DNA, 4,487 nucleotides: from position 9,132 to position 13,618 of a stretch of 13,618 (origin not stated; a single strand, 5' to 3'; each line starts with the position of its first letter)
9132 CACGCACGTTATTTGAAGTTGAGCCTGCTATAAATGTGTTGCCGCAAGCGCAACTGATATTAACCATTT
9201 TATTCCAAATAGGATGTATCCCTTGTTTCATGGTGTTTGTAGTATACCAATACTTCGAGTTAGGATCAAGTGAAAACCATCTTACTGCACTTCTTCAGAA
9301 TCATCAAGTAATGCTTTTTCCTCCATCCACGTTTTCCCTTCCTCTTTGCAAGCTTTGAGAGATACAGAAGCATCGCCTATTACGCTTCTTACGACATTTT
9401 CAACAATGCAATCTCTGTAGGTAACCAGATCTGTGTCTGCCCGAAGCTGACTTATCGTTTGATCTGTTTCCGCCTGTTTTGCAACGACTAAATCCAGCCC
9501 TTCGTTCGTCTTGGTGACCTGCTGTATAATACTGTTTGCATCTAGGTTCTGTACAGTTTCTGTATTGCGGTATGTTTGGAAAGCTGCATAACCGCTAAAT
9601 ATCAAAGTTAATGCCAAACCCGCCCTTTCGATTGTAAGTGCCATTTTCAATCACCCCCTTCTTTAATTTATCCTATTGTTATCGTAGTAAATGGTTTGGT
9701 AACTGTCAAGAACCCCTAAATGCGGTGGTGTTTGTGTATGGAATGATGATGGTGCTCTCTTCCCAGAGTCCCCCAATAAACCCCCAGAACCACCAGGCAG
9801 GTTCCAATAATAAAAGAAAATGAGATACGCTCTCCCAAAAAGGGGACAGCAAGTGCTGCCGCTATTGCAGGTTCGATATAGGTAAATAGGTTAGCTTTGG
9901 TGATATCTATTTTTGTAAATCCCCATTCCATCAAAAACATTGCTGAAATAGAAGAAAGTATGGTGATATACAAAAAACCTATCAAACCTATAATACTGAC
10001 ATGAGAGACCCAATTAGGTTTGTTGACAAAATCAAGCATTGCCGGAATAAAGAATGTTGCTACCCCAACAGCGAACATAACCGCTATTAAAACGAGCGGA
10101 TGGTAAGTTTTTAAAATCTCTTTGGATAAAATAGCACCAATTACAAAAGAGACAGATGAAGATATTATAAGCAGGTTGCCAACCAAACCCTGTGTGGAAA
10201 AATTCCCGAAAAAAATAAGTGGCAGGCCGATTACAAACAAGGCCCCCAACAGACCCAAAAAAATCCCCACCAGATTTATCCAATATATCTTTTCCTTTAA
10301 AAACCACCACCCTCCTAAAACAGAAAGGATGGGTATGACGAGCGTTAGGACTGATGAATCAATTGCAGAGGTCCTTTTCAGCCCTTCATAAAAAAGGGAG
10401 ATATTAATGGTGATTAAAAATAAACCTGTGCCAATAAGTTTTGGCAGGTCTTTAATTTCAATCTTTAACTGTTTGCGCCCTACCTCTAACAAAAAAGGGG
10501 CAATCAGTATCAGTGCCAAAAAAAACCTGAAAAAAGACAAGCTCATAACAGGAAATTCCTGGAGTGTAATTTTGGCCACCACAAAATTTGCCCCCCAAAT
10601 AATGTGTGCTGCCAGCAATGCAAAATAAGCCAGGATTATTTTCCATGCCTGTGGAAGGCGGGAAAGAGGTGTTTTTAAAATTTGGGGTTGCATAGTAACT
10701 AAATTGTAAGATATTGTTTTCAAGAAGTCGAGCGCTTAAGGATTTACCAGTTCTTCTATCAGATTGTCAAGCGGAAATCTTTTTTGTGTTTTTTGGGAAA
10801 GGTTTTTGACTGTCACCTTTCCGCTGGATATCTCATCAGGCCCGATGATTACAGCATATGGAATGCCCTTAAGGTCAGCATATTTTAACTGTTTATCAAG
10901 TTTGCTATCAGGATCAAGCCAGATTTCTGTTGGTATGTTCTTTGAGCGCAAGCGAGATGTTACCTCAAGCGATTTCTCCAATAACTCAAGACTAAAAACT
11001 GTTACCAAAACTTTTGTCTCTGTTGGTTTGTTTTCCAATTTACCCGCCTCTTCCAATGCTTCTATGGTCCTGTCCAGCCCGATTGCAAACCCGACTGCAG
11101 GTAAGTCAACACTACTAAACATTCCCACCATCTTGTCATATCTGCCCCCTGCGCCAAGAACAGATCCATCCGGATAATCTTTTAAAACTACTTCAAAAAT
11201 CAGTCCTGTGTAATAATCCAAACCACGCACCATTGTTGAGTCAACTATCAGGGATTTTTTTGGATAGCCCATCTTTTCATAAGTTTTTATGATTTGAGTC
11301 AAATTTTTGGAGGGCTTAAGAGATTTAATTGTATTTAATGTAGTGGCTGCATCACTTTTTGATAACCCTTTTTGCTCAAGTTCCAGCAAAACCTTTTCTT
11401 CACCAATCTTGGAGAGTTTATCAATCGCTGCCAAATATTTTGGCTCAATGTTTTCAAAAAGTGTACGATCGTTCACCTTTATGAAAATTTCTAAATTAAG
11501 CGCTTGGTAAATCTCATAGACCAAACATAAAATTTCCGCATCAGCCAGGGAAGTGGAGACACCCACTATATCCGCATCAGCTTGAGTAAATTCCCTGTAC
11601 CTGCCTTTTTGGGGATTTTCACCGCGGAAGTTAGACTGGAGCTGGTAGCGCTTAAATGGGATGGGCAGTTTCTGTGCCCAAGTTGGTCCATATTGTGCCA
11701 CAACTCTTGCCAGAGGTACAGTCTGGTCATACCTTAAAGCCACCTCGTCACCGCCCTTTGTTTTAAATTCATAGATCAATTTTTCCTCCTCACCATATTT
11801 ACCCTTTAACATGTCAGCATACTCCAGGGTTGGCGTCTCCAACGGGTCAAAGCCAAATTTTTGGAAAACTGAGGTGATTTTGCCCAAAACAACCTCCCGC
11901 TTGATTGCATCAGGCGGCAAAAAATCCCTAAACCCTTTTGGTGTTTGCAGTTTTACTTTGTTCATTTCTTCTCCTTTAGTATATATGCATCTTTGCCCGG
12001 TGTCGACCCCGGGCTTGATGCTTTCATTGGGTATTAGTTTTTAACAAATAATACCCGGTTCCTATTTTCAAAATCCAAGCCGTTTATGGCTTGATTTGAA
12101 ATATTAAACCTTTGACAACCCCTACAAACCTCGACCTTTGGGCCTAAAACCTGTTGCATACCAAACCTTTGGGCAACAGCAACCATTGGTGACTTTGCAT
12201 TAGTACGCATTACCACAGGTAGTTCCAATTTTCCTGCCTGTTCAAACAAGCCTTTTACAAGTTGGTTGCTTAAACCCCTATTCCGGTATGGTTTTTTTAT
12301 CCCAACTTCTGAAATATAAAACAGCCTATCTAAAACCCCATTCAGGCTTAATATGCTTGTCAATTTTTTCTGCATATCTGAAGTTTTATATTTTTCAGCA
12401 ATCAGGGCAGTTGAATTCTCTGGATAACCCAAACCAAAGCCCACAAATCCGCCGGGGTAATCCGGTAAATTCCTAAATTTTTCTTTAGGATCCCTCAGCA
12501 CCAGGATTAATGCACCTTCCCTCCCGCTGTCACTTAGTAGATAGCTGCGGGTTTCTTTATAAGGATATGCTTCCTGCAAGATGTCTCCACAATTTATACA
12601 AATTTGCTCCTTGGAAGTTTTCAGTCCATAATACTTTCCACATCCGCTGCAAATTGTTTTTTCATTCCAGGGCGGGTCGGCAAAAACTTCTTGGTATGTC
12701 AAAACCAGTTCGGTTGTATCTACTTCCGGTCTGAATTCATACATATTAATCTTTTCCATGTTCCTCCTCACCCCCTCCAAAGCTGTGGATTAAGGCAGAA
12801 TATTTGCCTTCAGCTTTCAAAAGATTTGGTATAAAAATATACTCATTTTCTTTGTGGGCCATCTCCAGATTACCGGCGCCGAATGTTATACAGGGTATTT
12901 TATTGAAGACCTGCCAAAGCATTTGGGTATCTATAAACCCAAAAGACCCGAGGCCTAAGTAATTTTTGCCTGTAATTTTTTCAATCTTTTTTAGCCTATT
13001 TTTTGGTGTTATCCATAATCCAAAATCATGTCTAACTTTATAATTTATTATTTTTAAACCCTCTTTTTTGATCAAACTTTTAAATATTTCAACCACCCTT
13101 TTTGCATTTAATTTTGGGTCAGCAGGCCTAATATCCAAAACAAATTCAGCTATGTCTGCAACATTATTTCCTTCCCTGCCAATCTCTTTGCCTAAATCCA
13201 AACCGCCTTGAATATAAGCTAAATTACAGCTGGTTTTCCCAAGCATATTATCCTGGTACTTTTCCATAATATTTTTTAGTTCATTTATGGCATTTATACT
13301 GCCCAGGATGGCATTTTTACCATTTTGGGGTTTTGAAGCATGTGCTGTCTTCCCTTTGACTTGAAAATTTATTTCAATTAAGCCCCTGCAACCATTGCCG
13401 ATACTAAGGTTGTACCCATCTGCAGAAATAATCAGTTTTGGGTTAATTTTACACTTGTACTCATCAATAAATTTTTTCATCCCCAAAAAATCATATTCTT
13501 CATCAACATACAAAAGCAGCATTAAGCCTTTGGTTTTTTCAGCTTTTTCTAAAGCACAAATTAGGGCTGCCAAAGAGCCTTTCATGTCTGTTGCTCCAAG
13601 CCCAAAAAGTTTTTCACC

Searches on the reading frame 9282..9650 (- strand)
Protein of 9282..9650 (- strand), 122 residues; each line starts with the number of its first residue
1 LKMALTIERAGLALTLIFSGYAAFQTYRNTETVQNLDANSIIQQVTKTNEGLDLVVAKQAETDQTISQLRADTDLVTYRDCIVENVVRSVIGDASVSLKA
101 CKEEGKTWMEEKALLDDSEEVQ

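Call 34: search_protein_families(library=pfam, proteins=[window:9282-9650:-], max_evalue=5)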
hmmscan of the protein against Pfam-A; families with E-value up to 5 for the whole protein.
window:9282-9650:- (122 aa): 2 families
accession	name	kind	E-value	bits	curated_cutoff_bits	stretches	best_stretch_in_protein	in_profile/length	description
PF07147.18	PDCD9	-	0.076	12.6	25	1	18-86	80-149/449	Mitochondrial 28S ribosomal protein S30 (PDCD9)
PF18737.6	HEPN_MAE_28990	-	0.093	13.3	26.8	1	16-82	107-170/211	MAE_28990/MAE_18760-like HEPN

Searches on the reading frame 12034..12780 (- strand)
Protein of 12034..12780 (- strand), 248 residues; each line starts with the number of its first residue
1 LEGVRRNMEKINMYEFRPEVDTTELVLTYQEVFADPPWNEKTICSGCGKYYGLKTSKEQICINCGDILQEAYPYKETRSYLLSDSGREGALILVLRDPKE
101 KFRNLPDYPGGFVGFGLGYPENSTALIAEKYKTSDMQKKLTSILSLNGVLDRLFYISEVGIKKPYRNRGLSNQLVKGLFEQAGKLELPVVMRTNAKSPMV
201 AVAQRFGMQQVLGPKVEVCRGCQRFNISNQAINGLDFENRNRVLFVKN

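Call 3: search_protein_families(library=pfam, proteins=[window:12034-12780:-], max_evalue=0.01)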
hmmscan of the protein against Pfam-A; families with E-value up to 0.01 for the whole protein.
window:12034-12780:- (248 aa): 0 families

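Call 34: search_protein_families(library=pfam, proteins=[window:12034-12780:-], max_evalue=5)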
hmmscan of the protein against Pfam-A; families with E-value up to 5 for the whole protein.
window:12034-12780:- (248 aa): 11 families
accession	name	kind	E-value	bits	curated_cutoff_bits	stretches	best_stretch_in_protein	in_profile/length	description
PF13673.13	Acetyltransf_10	-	0.017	15.5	23.6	1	151-217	49-115/128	Acetyltransferase (GNAT) domain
PF00583.31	Acetyltransf_1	-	0.024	15.4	20.7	1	152-207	58-115/116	Acetyltransferase (GNAT) family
PF06945.18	DUF1289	-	0.053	13.8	27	0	217-225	13-21/47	Protein of unknown function (DUF1289)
PF17032.10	Zn_ribbon_15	-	0.093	14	28.9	1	42-74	38-68/73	zinc-ribbon family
PF13527.13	Acetyltransf_9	-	0.16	12.4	25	1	144-192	63-111/127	Acetyltransferase (GNAT) domain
PF09538.15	FYDLN_acid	-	0.19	12.9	23.9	1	34-76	2-44/105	Protein of unknown function (FYDLN_acid)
PF14542.12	Acetyltransf_CG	-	0.21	12.2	30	1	153-190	24-61/80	GCN5-related N-acetyl-transferase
PF12773.13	DZR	-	0.34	11.6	27.3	1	41-69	12-35/45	Double zinc ribbon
PF18912.6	DZR_2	-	0.35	11.2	27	1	40-70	20-48/56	Double zinc ribbon domain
PF21272.3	FYVE_CARP1-2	-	0.86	10.2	27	0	46-64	2-19/42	E3 ubiquitin-protein ligase CARP1/2, FYVE/PHD zinc finger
PF08792.16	A2L_zn_ribbon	-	1.1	9.5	22.9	1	43-65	5-28/33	A2L zinc ribbon domain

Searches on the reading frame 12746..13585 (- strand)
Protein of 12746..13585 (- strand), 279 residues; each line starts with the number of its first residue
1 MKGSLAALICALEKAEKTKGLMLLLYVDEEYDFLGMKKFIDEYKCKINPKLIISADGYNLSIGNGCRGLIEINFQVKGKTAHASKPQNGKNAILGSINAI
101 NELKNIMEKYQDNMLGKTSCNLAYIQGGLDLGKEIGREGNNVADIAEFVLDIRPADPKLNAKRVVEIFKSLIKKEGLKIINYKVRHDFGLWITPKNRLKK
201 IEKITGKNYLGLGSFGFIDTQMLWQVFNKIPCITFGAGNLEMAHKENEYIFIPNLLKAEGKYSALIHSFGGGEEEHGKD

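Call 3: search_protein_families(library=pfam, proteins=[window:12746-13585:-], max_evalue=0.01)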
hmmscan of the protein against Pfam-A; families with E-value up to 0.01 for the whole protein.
window:12746-13585:- (279 aa): 2 families
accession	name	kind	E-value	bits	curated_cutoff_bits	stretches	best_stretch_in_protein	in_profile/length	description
PF07687.19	M20_dimer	-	2.2e-13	50.5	21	1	65-177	2-104/107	Peptidase dimerisation domain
PF01546.33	Peptidase_M20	-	2.7e-07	31.1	24.6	1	1-266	36-204/206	Peptidase family M20/M25/M40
